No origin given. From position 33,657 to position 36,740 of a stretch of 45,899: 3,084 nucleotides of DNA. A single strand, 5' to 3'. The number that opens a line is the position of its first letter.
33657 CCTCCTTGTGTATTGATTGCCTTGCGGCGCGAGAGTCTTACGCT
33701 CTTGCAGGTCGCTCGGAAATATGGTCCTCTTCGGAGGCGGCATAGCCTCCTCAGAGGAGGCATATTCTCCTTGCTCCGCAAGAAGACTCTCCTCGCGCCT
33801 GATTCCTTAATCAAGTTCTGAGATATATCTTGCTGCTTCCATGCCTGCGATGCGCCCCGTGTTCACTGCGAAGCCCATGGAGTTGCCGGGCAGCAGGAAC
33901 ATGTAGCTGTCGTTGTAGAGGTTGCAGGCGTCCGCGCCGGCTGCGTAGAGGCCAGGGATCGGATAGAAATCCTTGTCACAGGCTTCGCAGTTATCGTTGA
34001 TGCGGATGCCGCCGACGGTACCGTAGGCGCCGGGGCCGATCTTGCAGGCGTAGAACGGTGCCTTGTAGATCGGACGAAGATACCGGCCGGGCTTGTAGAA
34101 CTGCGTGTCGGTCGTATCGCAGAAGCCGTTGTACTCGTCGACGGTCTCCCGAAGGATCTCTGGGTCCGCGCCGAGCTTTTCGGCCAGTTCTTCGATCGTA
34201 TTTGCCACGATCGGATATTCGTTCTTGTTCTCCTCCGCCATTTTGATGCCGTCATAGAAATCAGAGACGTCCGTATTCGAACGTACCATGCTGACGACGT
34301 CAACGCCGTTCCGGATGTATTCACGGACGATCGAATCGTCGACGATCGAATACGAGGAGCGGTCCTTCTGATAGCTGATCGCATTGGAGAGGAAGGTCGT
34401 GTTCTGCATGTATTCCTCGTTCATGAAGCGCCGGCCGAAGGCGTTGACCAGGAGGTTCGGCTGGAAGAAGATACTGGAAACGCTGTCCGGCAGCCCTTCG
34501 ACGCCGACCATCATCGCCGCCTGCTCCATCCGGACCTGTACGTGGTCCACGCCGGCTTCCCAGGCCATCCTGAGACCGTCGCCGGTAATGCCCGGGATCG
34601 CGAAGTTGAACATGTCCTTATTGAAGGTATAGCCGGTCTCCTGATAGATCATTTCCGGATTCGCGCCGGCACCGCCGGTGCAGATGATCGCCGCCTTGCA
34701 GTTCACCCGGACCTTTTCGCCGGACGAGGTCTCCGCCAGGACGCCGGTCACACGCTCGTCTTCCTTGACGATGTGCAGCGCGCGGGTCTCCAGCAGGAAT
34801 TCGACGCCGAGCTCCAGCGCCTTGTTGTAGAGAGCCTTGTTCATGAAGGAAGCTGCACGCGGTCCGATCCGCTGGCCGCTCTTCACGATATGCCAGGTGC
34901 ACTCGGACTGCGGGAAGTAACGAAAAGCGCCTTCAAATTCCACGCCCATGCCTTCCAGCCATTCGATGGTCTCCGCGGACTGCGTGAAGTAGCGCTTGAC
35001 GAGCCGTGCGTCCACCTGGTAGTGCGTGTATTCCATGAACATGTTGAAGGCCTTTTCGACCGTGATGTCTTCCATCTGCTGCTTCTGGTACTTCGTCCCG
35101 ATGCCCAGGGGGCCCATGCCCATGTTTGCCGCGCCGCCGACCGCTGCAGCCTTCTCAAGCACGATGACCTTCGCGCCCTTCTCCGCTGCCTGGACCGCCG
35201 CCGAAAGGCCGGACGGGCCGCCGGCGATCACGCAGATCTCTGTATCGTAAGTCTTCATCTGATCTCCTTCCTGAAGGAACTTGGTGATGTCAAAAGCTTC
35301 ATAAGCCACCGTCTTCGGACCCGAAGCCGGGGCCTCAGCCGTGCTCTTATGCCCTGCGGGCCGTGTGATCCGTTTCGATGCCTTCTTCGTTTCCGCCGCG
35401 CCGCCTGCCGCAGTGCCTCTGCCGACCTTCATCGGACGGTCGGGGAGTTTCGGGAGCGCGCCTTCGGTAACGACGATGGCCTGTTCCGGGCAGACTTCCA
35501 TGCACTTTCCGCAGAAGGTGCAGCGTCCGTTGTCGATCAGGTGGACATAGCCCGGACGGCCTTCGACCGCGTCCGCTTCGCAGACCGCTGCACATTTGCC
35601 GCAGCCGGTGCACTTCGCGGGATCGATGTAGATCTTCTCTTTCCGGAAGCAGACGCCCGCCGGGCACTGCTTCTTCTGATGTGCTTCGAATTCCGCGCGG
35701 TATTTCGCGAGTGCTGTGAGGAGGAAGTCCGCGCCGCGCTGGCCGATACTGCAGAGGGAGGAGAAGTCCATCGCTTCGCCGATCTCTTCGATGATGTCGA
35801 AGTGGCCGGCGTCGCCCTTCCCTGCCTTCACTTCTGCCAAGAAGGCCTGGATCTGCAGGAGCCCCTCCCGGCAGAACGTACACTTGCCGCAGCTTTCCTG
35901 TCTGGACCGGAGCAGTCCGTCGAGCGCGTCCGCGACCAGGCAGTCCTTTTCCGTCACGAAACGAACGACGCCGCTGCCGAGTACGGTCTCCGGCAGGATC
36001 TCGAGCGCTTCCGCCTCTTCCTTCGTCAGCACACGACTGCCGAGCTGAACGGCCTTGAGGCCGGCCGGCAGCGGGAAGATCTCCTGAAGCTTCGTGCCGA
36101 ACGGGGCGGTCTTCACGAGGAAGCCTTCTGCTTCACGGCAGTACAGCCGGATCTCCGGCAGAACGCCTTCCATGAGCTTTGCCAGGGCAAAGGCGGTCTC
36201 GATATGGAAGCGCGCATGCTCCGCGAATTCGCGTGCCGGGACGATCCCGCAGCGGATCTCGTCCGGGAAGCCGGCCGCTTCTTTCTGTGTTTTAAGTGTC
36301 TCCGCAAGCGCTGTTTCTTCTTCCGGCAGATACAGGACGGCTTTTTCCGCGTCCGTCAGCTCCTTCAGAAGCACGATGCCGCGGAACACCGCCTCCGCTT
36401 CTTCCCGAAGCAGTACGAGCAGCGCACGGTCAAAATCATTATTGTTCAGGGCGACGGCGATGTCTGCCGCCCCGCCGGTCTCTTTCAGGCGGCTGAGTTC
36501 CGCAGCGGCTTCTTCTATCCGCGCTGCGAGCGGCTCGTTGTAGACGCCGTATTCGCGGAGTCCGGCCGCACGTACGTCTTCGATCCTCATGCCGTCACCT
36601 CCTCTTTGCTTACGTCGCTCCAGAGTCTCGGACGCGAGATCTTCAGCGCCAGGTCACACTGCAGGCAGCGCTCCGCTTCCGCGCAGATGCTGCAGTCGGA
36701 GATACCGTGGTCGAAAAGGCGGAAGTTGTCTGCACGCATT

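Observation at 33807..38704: Translationally coupled two-subunit Fe-S flavoprotein with an unusual domain combination, embedded between DgpA-like and DgpBC-like genes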

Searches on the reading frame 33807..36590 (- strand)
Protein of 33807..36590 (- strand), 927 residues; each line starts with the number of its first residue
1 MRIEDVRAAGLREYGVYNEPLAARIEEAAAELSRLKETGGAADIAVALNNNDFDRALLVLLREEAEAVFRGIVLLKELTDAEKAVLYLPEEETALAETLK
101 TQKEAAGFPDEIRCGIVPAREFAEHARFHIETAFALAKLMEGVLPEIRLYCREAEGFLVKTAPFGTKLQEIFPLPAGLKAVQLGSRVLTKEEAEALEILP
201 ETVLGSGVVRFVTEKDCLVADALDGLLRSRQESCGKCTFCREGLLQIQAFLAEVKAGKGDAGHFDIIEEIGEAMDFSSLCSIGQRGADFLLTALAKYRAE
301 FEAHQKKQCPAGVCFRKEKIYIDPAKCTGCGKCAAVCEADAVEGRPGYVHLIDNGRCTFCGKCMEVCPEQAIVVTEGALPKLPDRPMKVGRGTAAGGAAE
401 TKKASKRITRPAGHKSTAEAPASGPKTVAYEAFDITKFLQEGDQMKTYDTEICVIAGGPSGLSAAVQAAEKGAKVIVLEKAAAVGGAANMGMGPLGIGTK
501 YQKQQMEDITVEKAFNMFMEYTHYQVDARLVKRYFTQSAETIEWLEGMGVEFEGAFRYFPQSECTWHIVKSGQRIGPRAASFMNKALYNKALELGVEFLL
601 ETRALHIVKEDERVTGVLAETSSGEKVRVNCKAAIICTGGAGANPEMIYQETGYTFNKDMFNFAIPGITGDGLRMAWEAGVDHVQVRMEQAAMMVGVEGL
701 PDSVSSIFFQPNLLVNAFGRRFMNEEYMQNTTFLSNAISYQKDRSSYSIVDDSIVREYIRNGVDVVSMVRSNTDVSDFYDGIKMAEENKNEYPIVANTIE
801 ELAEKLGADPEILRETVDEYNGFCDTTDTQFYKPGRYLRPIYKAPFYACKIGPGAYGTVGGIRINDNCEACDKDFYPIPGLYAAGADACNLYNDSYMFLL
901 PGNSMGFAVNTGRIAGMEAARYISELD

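Call 3: search_protein_families(library=pfam, proteins=[window:33807-36590:-], max_evalue=0.01)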
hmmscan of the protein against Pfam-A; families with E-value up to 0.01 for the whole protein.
window:33807-36590:- (927 aa): 22 families
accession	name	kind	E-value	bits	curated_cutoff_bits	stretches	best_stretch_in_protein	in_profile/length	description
PF00890.30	FAD_binding_2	-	1.5e-52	179.7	20.4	1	453-895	3-406/414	FAD binding domain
PF10589.14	NADH_4Fe-4S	-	8.8e-19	67.6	23.5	1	230-304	11-85/85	NADH-ubiquinone oxidoreductase-F iron-sulfur binding region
PF12831.13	FAD_oxidored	-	4e-15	56.5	27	1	452-640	2-146/416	FAD dependent oxidoreductase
PF01266.30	DAO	-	1.4e-12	48.2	27.9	1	452-641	2-205/353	FAD dependent oxidoreductase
PF03486.20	HI0933_like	-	8.5e-11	42.2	50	1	451-865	2-198/244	HI0933-like protein Rossmann domain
PF00037.32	Fer4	-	2.9e-10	40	21.1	2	352-372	3-23/24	4Fe-4S binding domain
PF13237.11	Fer4_10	-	7.6e-10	39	25.5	2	319-368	1-53/53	4Fe-4S dicluster domain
PF14697.11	Fer4_21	-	7e-09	36.1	35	1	322-372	3-57/59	4Fe-4S dicluster domain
PF12838.12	Fer4_7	-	8.9e-09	36.1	27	3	326-371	1-52/52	4Fe-4S dicluster domain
PF12837.12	Fer4_6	-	5.2e-08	32.9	25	2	319-341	1-23/24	4Fe-4S binding domain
PF07992.20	Pyr_redox_2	-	6.7e-08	32.7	26.1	1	549-656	154-251/291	Pyridine nucleotide-disulphide oxidoreductase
PF13187.11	Fer4_9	-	2e-07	31.3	27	1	326-372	1-52/52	4Fe-4S dicluster domain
PF01494.25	FAD_binding_3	-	2.9e-07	30.5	22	0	583-648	102-167/349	FAD binding domain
PF01946.23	Thi4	-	2.8e-06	27.2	26.2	1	445-491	13-60/235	Thi4 family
PF13450.12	NAD_binding_8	-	1.5e-05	25.6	21.9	1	457-488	4-35/68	NAD(P)-binding Rossmann-like domain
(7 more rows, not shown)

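Call 5: search_solved_structures(query=window:33807-36590:-, max_evalue=0.001, show_alignments=1)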
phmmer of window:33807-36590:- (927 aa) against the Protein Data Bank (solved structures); distinct sequences matched with E-value up to 0.001: 120 (the best 60 are shown).
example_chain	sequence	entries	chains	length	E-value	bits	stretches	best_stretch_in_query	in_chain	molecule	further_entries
1d4d_A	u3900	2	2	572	2.3e-41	145.1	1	449-923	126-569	FLAVOCYTOCHROME C FUMARATE REDUCTASE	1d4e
1d4c_A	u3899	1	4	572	5.6e-41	143.9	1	449-923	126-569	FLAVOCYTOCHROME C FUMARATE REDUCTASE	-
1e39_A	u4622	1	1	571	1.6e-40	142.3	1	448-923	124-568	FUMARATE REDUCTASE FLAVOPROTEIN SUBUNIT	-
1kss_A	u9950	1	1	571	6.5e-40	140.3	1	448-923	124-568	flavocytochrome c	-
1qo8_A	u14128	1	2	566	6.8e-40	140.3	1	448-922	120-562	FLAVOCYTOCHROME C3 FUMARATE REDUCTASE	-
2b7r_A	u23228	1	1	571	7.5e-40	140.1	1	448-923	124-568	Fumarate reductase flavoprotein subunit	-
1qjd_A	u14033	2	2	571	8.9e-40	139.9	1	448-923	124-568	FLAVOCYTOCHROME C3 | Fumarate reductase flavoprotein subunit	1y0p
1p2e_A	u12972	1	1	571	8.9e-40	139.9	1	448-923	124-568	flavocytochrome c3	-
1p2h_A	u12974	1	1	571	9e-40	139.9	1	448-923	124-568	flavocytochrome c3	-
1jry_A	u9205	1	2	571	9.4e-40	139.8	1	448-923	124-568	FLAVOCYTOCHROME C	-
2b7s_A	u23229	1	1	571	9.5e-40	139.8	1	448-923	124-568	Fumarate reductase flavoprotein subunit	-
1jrx_A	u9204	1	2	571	1.2e-39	139.4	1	448-923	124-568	FLAVOCYTOCHROME C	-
1q9i_A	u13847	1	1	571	1.3e-39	139.3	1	448-923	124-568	flavocytochrome c3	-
1jrz_A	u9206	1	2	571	1.4e-39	139.2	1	448-923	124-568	FLAVOCYTOCHROME C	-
1ksu_A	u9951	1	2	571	2.1e-39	138.6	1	448-923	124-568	flavocytochrome c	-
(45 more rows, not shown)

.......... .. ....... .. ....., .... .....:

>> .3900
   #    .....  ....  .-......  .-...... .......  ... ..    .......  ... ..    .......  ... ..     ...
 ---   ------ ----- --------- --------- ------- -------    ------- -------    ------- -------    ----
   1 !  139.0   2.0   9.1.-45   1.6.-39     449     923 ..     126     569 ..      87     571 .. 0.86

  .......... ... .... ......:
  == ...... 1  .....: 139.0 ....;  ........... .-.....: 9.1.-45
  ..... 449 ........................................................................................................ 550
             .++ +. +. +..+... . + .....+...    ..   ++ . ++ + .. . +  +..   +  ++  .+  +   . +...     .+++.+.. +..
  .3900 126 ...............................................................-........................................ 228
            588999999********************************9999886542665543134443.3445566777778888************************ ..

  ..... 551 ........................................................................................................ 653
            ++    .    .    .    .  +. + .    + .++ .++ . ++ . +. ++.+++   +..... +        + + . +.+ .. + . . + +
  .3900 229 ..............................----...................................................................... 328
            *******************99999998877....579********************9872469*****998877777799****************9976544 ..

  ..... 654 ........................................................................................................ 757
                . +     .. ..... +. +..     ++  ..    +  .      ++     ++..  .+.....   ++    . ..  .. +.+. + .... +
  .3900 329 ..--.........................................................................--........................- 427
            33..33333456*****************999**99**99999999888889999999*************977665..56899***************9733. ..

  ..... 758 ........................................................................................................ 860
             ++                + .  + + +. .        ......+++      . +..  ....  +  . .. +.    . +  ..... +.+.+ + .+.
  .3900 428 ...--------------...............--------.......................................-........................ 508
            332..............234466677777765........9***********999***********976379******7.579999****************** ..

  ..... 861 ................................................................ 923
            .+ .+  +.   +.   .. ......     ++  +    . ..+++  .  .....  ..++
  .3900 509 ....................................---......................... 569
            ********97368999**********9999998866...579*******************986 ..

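Call 7: find_homologous_proteins(query=window:33807-36590:-, max_evalue=1e-10)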
Query window:33807-36590:- (927 aa): 448 proteins with E <= 1e-10 among 8000 candidates; the best 120 are listed.
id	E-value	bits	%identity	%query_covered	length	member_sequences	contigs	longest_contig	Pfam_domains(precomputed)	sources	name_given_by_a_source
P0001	0.0e+0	2107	100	100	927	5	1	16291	PF14697.12,PF13450.13,PF07992.21,PF12837.13,PF03486.21,PF12838.13,PF01494.26,PF12831.14,PF01946.24,PF01266.31,PF10589.15,PF00890.31,PF00037.33,PF13237.12,PF13187.12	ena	-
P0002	0.0e+0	1537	73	99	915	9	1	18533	PF14697.12,PF07992.21,PF12837.13,PF03486.21,PF12838.13,PF01494.26,PF12831.14,PF01946.24,PF01266.31,PF10589.15,PF00890.31,PF00037.33,PF13237.12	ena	-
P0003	0.0e+0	1500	71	100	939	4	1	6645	PF14697.12,PF13450.13,PF07992.21,PF12837.13,PF03486.21,PF12838.13,PF01494.26,PF12831.14,PF01946.24,PF01266.31,PF10589.15,PF00890.31,PF00037.33,PF13237.12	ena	-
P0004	0.0e+0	1499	72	100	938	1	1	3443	PF14697.12,PF13450.13,PF07992.21,PF12837.13,PF03486.21,PF12838.13,PF01494.26,PF12831.14,PF01946.24,PF01266.31,PF10589.15,PF12797.13,PF00890.31,PF00037.33,PF13187.12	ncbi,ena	-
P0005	0.0e+0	1486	71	100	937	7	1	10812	PF14697.12,PF13450.13,PF07992.21,PF12837.13,PF03486.21,PF13484.12,PF12838.13,PF01494.26,PF12831.14,PF01946.24,PF01266.31,PF10589.15,PF12797.13,PF00890.31,PF00037.33,PF13237.12,PF13187.12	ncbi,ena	-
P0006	0.0e+0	1473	71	100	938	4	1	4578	PF14697.12,PF01946.24,PF01266.31,PF10589.15,PF00890.31,PF07992.21,PF12837.13,PF00037.33,PF03486.21,PF01494.26,PF12831.14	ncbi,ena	-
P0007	0.0e+0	1458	69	99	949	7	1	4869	PF14697.12,PF07992.21,PF12837.13,PF03486.21,PF12838.13,PF12831.14,PF01266.31,PF10589.15,PF00890.31,PF00037.33,PF13237.12,PF13187.12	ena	-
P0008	0.0e+0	1302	76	80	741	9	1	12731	PF14697.12,PF07992.21,PF12837.13,PF03486.21,PF13484.12,PF12838.13,PF13459.12,PF01494.26,PF12831.14,PF01946.24,PF01266.31,PF10589.15,PF12797.13,PF00890.31,PF00037.33,PF13237.12,PF13187.12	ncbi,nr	ncbi:MAG: FAD-dependent oxidoreductase, partial [Lachnospiraceae bacterium]|nr:FAD-dependent oxidore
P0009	1.5e-225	770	70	52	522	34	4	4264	PF01946.24,PF01266.31,PF13450.13,PF00890.31,PF07992.21,PF03486.21,PF01494.26,PF12831.14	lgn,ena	-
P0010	3.4e-219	749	41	100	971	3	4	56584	PF07992.21,PF12837.13,PF03486.21,PF12838.13,PF12831.14,PF01946.24,PF01266.31,PF10589.15,PF00890.31,PF00037.33,PF13237.12,PF13187.12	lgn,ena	-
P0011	3.9e-212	725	42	96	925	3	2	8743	PF01946.24,PF10589.15,PF00890.31,PF07992.21,PF00037.33,PF03486.21,PF13484.12,PF12838.13,PF13237.12,PF13187.12,PF12831.14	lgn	-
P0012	4.9e-208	712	65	52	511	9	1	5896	PF01266.31,PF00890.31,PF07992.21,PF03486.21,PF01494.26,PF12831.14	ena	-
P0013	4.6e-206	705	42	95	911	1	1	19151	PF01946.24,PF01266.31,PF10589.15,PF00890.31,PF07992.21,PF03486.21,PF13237.12,PF12831.14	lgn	-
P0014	5.3e-206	705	40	100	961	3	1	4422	PF13450.13,PF07992.21,PF12837.13,PF03486.21,PF12838.13,PF01494.26,PF12831.14,PF01946.24,PF01266.31,PF10589.15,PF12797.13,PF00890.31,PF00037.33,PF13237.12,PF13187.12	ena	-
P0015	6.6e-203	695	48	78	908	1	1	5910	PF14697.12,PF01946.24,PF01266.31,PF10589.15,PF00890.31,PF07992.21,PF00037.33,PF03486.21,PF13237.12,PF01494.26,PF12831.14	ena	-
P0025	5.2e-200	685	39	99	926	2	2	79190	PF07992.21,PF03486.21,PF12838.13,PF01134.29,PF01494.26,PF12831.14,PF01946.24,PF01266.31,PF10589.15,PF12797.13,PF00890.31,PF00037.33,PF13237.12,PF13187.12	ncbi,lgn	-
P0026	1.1e-199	684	40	99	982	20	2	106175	PF01946.24,PF01266.31,PF10589.15,PF12797.13,PF00890.31,PF07992.21,PF12837.13,PF00037.33,PF03486.21,PF12831.14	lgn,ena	-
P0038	9.5e-196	671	41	97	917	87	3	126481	PF01946.24,PF01266.31,PF10589.15,PF00890.31,PF07992.21,PF03486.21,PF13237.12,PF12831.14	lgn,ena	-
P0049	6.5e-188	645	44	78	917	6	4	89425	PF01946.24,PF10589.15,PF00890.31,PF07992.21,PF03486.21,PF12838.13,PF12831.14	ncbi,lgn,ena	-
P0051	6.8e-185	635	38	95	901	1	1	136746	PF01266.31,PF10589.15,PF00890.31,PF07992.21,PF03486.21,PF12838.13,PF01494.26,PF12831.14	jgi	-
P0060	1.6e-31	128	37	23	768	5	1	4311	PF14697.12,PF10589.15,PF12797.13,PF12837.13,PF00037.33,PF01257.26,PF12838.13,PF01512.23,PF13237.12,PF13187.12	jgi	-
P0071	4.1e-31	126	34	24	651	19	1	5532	PF14697.12,PF10589.15,PF00037.33,PF01257.26,PF01512.23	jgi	jgi:NADH:ubiquinone oxidoreductase subunit F (NADH-binding)/(2Fe-2S) ferredoxin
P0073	5.1e-31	126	40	19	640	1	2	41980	PF14697.12,PF10531.16,PF10589.15,PF12797.13,PF12837.13,PF00037.33,PF01257.26,PF12838.13,PF01512.23,PF13237.12,PF13187.12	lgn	-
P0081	8.3e-31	125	32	26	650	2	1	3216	PF14697.12,PF10589.15,PF12797.13,PF12837.13,PF00037.33,PF01257.26,PF01512.23,PF13237.12,PF13187.12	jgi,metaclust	metaclust:\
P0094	2.2e-29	120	38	22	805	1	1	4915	PF14697.12,PF10531.16,PF10589.15,PF12797.13,PF12837.13,PF00037.33,PF01257.26,PF12838.13,PF01512.23,PF13237.12,PF13187.12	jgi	jgi:NADH-quinone oxidoreductase subunit F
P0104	1.1e-28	118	40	19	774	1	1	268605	PF14697.12,PF10531.16,PF10589.15,PF12797.13,PF00037.33,PF01257.26,PF12838.13,PF01512.23,PF13237.12,PF13187.12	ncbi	-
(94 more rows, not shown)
